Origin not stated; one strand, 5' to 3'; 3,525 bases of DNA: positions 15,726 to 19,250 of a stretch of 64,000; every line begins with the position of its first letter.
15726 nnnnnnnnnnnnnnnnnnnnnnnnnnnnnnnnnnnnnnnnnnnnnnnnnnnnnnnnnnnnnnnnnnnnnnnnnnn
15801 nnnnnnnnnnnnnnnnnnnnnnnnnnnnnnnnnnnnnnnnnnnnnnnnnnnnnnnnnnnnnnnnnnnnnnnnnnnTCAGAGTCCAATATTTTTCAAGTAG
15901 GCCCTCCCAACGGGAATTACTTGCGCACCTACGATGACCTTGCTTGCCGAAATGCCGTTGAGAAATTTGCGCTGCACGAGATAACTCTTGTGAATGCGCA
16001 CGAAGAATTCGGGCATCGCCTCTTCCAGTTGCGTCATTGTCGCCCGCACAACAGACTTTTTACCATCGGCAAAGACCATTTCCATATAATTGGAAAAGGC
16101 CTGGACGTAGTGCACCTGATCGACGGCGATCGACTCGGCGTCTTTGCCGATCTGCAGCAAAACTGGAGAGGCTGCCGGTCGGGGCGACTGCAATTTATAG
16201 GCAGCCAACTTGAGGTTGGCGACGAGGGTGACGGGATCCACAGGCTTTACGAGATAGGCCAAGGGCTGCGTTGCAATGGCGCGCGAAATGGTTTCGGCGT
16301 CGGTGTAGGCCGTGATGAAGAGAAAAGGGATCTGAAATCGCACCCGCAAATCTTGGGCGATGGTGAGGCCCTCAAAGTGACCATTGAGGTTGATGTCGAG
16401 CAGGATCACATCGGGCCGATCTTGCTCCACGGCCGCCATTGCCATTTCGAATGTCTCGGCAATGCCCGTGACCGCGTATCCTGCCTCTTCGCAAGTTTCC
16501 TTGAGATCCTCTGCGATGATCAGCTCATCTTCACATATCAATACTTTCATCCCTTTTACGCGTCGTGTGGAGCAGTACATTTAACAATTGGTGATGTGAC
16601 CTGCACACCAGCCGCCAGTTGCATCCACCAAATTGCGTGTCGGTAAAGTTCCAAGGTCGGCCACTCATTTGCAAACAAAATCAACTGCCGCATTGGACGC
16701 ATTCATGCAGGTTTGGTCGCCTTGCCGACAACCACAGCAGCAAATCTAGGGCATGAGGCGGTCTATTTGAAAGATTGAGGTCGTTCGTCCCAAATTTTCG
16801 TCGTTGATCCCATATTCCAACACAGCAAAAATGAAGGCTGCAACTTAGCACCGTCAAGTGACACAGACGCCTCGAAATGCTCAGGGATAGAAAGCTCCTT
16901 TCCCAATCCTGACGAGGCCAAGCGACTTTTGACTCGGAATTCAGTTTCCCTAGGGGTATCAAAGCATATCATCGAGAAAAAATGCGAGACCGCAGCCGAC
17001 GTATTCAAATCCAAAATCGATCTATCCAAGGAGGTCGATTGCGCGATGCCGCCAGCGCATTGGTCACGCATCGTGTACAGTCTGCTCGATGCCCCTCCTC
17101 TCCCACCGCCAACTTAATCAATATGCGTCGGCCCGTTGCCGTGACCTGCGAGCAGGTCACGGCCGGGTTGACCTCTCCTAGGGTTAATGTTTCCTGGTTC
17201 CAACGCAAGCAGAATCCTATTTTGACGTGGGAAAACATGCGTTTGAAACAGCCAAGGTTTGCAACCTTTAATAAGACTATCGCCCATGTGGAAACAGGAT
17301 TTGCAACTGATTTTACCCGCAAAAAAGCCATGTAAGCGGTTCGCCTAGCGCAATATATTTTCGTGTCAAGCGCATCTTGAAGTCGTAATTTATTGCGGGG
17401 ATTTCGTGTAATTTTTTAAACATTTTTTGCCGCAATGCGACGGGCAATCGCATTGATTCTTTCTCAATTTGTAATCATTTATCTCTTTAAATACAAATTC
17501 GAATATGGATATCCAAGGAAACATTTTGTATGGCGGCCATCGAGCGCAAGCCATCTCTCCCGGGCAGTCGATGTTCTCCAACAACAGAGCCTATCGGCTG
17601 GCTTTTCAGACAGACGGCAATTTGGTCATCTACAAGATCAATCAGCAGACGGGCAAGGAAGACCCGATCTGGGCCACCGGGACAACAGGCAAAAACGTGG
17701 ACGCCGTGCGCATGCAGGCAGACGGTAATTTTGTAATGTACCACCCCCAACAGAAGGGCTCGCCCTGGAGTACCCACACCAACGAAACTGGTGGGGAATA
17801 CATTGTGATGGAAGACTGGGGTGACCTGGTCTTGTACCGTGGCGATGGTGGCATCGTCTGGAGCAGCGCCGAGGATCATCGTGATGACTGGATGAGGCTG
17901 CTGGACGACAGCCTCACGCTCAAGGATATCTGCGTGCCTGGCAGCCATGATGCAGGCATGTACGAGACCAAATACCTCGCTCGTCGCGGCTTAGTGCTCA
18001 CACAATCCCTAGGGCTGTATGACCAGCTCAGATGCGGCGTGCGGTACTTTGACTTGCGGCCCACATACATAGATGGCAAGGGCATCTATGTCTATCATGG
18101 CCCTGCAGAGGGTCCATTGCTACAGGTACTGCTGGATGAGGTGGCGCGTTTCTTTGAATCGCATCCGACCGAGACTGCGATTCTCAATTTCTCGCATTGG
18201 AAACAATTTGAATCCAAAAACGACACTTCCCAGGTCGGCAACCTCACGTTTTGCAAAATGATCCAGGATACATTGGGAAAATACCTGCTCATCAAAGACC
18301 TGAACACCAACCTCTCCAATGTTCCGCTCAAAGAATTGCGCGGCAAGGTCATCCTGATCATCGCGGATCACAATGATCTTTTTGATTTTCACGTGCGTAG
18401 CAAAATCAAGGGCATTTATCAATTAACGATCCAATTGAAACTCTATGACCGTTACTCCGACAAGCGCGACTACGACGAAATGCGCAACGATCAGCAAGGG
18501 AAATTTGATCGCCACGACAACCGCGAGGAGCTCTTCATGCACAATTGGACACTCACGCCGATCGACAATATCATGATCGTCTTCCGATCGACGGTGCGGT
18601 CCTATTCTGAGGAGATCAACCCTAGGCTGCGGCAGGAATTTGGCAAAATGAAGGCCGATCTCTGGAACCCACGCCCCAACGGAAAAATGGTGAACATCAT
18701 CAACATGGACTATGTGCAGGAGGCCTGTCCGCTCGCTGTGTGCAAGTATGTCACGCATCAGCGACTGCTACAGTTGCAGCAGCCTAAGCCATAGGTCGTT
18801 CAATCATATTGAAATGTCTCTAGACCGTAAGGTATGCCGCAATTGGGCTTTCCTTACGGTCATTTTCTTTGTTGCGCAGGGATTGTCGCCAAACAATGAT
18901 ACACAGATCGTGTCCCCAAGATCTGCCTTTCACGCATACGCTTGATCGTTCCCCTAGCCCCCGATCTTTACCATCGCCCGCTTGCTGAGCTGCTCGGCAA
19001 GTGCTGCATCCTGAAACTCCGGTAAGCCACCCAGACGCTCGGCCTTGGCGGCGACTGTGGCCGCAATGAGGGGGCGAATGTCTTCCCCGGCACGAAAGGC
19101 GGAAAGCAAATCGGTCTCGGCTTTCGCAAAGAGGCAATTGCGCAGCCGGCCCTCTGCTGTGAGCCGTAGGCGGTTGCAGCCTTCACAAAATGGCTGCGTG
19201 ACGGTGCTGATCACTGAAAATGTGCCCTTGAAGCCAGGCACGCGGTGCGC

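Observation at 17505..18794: Signal-less bulb-lectin::PI-PLC fusion, a possible lectin-targeted phospholipase toxin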

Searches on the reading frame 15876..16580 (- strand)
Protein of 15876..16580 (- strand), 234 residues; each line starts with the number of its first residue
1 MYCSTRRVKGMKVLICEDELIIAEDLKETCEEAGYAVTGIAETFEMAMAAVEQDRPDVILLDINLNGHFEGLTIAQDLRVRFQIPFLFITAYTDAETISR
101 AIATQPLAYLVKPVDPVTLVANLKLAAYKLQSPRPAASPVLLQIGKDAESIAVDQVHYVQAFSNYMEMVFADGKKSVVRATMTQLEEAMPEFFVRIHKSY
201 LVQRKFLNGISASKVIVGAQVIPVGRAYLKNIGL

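Call 3: search_protein_families(library=pfam, proteins=[window:15876-16580:-], max_evalue=0.01)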
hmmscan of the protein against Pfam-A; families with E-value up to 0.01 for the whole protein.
window:15876-16580:- (234 aa): 3 families
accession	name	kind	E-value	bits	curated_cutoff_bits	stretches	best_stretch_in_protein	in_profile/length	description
PF00072.30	Response_reg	-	3.2e-19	69.6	30.2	1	13-123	1-110/111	Response regulator receiver domain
PF04397.21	LytTR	-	7e-11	42.7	22.6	1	150-232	5-93/98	LytTr DNA-binding domain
PF23198.2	PDE8A_N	-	0.00041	20.7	29.6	1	21-80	21-79/147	PDE8A-like, N-terminal domain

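Call 6: search_protein_families(library=ncbifam, proteins=[window:15876-16580:-], max_evalue=0.01)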
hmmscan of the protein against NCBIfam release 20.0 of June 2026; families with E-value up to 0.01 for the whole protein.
window:15876-16580:- (234 aa): 86 families (the best 25 are shown)
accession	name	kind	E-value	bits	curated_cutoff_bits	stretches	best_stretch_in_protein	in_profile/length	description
NF006623.1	PRK09191.1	subfamily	2.1e-23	83.4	240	1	11-121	138-246/258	PhyR family response regulator anti-anti-sigma factor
NF008677.0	PRK11697.1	equivalog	2.4e-17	63.1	246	1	11-232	2-231/238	two-component system response regulator BtsR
NF009971.0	PRK13435.1-2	subfamily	1.4e-15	57.4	151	1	11-93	1-82/141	response regulator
NF041733.1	resp_reg_CseB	equivalog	1e-13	51.2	350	1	12-128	2-116/228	two-component system response regulator CseB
NF040689.1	MtrAB_MtrA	equivalog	1.1e-13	51.1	300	1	13-127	1-113/219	MtrAB system response regulator MtrA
NF009972.0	PRK13435.1-3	subfamily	1.5e-13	50.7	119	1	8-120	14-121/146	response regulator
NF047785.1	respo_reg_MadR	equivalog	9e-13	48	300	1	11-127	1-121/209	MadR family response regulator transcription factor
TIGR02154.1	PhoB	equivalog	1.4e-12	47.4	296.2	1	11-127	3-120/226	phosphate regulon transcriptional regulator PhoB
NF008034.0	PRK10766.1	equivalog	1.7e-12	47.3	275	1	11-137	3-127/231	two-component system response regulator TorR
NF008296.0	PRK11083.1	equivalog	1.4e-11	44.3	273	1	11-159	4-148/228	two-component system response regulator CreB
NF007982.1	PRK10710.1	equivalog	1.5e-11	44.3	380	1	9-134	6-129/235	envelope stress response regulator BaeR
NF040534.1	resp_reg_YycF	equivalog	4.6e-11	42.4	340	1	12-127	2-115/231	response regulator YycF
NF041832.1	near_NosP_CTERM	subfamily_domain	6.7e-11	41.9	400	1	5-123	246-366/370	NahK/ErcS family hybrid sensor histidine kinase/response regulator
NF009970.0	PRK13435.1-1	equivalog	8.5e-11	41.9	143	1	11-102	1-88/125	response regulator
NF045944.1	ResRegRpaBCyano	equivalog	1.9e-10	40.5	330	1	14-130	1-115/229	response regulator transcription factor RpaB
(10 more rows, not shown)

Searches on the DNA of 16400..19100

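Call 34: search_rna_families(source=window, start=16400, end=19100, threshold=evalue, max_evalue=1)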
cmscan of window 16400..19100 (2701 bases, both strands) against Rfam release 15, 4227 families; matches with E-value up to 1: 0.
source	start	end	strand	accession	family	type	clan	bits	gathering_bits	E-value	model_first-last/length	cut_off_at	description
